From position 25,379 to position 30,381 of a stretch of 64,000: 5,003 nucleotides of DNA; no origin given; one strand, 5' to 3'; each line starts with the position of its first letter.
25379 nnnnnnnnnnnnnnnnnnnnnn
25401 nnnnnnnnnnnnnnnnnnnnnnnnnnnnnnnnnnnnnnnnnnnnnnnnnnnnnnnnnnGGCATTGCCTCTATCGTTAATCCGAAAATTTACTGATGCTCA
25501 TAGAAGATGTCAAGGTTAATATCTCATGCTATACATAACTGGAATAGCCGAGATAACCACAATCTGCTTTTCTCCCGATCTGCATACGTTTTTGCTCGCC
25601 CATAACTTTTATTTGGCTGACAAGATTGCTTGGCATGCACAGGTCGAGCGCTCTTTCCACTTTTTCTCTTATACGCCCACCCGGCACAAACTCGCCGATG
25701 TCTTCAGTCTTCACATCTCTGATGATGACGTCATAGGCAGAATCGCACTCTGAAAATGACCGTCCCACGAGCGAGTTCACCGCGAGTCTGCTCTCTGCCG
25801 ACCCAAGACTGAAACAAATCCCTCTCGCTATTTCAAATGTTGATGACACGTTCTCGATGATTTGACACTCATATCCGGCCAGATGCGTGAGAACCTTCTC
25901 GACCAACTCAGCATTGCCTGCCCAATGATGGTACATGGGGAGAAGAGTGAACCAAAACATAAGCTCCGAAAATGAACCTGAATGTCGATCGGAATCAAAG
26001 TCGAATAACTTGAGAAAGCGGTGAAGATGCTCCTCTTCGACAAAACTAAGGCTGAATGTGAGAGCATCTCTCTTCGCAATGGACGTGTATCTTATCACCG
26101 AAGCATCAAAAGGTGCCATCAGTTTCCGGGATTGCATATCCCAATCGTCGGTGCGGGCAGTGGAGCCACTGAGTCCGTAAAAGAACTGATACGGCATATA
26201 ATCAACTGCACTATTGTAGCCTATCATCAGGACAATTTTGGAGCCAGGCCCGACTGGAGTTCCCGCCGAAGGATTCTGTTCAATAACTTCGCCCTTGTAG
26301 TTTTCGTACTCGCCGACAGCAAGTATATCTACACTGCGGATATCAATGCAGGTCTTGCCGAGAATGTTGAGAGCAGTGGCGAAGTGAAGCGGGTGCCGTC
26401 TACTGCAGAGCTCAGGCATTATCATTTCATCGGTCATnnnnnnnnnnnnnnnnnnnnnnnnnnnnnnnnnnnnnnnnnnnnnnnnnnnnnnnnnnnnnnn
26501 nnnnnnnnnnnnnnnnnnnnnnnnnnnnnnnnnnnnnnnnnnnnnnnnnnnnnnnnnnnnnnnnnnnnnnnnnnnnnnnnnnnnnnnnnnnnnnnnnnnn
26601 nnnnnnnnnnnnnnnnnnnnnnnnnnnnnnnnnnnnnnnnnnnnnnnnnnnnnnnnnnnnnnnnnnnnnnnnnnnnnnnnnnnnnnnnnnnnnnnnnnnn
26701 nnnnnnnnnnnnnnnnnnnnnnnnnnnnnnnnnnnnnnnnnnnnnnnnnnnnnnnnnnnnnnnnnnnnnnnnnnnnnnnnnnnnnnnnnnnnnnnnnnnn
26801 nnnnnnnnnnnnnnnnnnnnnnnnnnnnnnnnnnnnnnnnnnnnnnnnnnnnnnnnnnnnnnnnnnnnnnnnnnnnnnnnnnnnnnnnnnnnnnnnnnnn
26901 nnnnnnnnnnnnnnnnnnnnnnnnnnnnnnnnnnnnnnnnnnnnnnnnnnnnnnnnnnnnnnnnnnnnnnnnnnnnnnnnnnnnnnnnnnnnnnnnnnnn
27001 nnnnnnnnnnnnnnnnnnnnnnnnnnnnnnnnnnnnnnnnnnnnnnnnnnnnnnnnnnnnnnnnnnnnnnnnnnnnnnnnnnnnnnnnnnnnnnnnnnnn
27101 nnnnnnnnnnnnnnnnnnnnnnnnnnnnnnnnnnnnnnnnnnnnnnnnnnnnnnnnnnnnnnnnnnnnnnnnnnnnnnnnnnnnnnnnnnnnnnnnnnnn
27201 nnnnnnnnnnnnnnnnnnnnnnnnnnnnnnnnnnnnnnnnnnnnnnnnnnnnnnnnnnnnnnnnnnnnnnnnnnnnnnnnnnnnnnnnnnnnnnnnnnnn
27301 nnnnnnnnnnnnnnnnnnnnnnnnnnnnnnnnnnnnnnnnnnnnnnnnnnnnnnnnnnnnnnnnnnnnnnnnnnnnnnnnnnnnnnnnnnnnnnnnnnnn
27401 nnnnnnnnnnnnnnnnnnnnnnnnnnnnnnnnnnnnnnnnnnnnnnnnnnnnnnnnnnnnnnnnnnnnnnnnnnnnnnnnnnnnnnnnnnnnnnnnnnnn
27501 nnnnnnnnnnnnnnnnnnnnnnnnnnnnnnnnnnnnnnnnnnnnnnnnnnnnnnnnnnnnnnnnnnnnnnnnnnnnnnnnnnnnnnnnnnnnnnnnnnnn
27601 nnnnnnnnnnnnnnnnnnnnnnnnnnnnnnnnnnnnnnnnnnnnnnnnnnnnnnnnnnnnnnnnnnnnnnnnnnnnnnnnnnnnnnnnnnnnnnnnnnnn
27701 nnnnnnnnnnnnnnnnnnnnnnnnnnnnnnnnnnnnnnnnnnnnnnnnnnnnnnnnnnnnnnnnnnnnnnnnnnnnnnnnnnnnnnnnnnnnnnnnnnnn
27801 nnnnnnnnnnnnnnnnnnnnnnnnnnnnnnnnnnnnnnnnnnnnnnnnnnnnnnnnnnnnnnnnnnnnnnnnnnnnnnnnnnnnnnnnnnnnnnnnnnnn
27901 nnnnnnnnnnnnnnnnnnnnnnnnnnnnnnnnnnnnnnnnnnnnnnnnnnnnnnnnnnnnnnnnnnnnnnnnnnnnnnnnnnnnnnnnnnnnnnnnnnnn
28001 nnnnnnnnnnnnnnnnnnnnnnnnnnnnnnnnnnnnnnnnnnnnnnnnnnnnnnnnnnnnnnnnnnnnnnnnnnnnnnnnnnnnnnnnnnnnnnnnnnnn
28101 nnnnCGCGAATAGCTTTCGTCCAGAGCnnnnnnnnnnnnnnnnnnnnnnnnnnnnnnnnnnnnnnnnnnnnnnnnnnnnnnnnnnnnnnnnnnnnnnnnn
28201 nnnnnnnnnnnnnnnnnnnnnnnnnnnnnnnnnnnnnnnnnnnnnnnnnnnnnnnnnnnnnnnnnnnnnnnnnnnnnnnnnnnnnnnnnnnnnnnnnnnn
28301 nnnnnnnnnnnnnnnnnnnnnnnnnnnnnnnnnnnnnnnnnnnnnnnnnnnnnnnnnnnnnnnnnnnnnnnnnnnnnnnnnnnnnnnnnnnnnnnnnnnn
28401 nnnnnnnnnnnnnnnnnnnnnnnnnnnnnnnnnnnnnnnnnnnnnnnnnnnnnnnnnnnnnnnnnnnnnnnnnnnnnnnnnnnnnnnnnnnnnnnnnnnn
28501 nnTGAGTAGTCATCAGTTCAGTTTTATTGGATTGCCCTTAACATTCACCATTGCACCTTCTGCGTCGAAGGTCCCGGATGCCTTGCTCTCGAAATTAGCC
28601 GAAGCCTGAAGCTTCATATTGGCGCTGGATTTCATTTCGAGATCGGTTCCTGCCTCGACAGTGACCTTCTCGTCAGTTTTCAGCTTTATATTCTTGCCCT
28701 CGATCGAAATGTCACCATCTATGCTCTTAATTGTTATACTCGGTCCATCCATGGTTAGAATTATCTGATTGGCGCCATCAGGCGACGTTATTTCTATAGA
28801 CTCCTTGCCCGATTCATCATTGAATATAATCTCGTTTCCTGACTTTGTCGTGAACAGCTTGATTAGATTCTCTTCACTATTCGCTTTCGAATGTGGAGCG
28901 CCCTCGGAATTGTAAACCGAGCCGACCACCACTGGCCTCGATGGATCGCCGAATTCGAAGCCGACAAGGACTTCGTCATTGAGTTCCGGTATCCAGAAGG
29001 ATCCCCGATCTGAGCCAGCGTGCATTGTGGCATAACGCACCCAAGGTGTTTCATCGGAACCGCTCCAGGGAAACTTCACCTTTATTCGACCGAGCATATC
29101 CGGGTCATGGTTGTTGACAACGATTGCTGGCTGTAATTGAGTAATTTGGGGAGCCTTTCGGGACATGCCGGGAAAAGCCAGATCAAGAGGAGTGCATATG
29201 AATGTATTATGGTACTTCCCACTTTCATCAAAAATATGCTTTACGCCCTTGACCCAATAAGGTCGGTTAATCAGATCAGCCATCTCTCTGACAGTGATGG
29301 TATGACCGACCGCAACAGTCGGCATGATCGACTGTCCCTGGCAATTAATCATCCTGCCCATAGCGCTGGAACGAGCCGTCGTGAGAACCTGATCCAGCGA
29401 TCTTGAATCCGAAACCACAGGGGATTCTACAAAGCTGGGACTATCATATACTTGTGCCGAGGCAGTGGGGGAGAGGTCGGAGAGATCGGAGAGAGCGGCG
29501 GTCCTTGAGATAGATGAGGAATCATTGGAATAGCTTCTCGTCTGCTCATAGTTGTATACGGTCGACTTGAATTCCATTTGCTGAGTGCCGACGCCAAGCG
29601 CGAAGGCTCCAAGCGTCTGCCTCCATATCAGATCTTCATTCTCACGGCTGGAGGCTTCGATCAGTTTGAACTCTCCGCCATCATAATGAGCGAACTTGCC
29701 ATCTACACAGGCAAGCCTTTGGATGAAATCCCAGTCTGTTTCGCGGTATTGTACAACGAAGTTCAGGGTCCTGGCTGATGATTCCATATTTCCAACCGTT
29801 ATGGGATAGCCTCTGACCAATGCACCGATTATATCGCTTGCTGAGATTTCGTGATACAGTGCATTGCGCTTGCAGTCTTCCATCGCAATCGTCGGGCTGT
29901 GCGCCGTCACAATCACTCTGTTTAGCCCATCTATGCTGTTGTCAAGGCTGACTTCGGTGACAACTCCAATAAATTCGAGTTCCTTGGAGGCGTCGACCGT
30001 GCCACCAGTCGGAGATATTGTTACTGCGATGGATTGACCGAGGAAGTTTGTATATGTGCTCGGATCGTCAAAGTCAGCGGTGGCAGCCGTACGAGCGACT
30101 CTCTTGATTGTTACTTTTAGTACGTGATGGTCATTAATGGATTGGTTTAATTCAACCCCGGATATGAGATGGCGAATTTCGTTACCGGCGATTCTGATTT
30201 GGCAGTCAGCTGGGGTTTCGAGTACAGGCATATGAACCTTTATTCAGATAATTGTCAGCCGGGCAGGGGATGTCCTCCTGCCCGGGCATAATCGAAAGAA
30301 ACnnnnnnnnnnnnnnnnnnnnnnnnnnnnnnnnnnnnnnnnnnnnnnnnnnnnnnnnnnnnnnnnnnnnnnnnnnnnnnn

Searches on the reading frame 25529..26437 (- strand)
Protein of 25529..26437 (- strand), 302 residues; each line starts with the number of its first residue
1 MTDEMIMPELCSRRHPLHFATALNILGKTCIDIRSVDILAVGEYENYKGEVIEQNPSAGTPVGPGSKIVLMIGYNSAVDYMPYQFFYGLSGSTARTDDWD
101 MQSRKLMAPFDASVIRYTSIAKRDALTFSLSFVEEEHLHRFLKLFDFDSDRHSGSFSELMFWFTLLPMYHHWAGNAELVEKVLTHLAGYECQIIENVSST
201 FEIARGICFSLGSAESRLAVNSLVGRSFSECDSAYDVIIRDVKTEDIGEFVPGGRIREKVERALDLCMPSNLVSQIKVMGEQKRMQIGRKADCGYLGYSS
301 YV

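Call 28: search_protein_families(library=pfam, proteins=[window:25529-26437:-], max_evalue=0.001)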
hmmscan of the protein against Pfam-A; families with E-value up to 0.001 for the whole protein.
window:25529-26437:- (302 aa): 2 families
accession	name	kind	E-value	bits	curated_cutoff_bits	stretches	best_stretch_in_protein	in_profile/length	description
PF06996.16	T6SS_TssG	-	1.4e-10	41.4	24.6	1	137-284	136-283/304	Type VI secretion, TssG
PF03793.24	PASTA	-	1.1e-05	25.7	23.2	1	47-72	37-62/64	PASTA domain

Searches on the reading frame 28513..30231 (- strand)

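Call 28: search_protein_families(library=pfam, proteins=[window:28513-30231:-], max_evalue=0.001)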
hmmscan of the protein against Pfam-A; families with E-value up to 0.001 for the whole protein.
window:28513-30231:- (572 aa): 3 families
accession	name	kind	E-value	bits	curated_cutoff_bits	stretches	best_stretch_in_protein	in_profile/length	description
PF04717.18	Phage_base_V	-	8.4e-26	90.6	23.8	1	367-440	1-75/75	Type VI secretion system/phage-baseplate injector OB domain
PF05954.17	Phage_GPD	-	3e-17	63.2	30.1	1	62-335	25-302/305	Phage tail baseplate hub (GPD)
PF20093.5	DUF6484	-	0.00086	20.4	27.6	0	417-437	39-59/61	Domain of unknown function (DUF6484)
